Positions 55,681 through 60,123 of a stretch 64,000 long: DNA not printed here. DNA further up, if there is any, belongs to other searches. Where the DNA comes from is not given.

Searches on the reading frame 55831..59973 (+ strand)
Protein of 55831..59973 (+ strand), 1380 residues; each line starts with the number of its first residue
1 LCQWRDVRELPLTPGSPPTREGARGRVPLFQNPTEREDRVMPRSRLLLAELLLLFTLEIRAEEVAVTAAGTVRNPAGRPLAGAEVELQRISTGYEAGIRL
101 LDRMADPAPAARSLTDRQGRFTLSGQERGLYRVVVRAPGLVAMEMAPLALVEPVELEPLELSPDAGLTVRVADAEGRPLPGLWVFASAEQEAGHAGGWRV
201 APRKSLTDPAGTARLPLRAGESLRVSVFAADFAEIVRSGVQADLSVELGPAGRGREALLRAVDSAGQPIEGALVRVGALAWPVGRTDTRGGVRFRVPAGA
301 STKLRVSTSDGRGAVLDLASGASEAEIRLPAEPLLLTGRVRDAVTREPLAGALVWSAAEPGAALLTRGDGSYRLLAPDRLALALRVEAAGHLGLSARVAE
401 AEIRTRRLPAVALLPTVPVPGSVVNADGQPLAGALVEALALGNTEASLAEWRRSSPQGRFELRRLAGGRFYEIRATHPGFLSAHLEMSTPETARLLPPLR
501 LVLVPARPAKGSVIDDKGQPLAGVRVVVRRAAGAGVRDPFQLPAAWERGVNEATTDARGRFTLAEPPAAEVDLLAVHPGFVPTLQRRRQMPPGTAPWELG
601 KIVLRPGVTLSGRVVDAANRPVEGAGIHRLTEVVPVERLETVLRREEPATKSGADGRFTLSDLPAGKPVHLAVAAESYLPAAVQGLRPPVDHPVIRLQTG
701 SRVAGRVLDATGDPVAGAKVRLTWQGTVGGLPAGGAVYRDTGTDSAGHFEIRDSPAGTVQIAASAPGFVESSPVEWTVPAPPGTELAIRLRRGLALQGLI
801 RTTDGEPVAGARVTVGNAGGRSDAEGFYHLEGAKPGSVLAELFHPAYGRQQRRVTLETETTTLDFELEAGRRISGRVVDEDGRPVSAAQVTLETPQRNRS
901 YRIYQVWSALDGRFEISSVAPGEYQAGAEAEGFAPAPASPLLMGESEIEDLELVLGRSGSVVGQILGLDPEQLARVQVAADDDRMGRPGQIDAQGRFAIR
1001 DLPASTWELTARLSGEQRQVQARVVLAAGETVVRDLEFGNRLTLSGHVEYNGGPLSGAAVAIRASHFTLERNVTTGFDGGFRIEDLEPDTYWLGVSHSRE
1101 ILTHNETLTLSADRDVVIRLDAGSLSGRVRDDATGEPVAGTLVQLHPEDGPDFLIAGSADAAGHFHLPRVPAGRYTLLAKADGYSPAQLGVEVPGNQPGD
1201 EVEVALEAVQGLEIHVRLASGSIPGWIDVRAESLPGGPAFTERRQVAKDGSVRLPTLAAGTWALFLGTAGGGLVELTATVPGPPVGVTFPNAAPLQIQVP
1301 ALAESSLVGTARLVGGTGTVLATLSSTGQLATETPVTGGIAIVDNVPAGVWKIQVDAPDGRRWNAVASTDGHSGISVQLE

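Call 40: search_protein_families(library=pfam, proteins=[window:55831-59973:+], max_evalue=0.0001)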
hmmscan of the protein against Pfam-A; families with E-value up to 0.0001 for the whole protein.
window:55831-59973:+ (1380 aa): 17 families
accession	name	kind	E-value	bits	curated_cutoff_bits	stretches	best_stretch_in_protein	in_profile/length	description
PF13620.12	CarboxypepD_reg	-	5.2e-124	405.3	32.3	10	703-790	2-81/82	Carboxypeptidase regulatory-like domain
PF13715.12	CarbopepD_reg_2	-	2.8e-47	159.1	32.2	1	1125-1205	1-77/88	CarboxypepD_reg-like domain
PF00775.27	Dioxygenase_C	-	3.3e-23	82.5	27.3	0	66-131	30-96/182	Dioxygenase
PF02369.22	Big_1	-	5.1e-19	68.6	34.9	0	702-767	20-82/93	Bacterial Ig-like domain (group 1)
PF10670.15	DUF4198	-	1.6e-18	68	34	0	689-764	136-206/209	Domain of unknown function (DUF4198)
PF17802.7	SpaA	-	1.5e-13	51.1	23.1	0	1049-1093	9-56/91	Prealbumin-like fold domain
PF20598.4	DUF6795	-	7.5e-13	49.1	27.4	0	703-752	1-44/103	Domain of unknown function (DUF6795)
PF09430.16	EMC7_beta-sandw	-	1.6e-11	44.9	26.6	0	1159-1202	25-66/122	ER membrane protein complex subunit 7, beta-sandwich domain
PF15976.11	CooC_C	-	1.7e-11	44.4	29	0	796-833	19-56/93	CS1-pili formation C-terminal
PF25020.1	TTR_TEN1-4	-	3.8e-10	40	27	0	510-535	10-35/86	Teneurin TTR-like domain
PF14686.12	fn3_3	-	2.2e-09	37.4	24.4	0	1158-1185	30-57/75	Polysaccharide lyase family 4, domain II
PF17210.9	SdrD_B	-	5.3e-09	36.7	29.7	0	1132-1185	18-71/112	SdrD B-like domain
PF17789.7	MG4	-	7e-06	26.6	24.7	0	167-216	18-59/95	Macroglobulin domain MG4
PF24107.1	DUF7382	-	2.9e-05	24.3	27.4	0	873-892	22-41/65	Domain of unknown function (DUF7382)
PF07210.18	DUF1416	-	3.7e-05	24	23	0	1029-1082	7-60/97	Protein of unknown function (DUF1416)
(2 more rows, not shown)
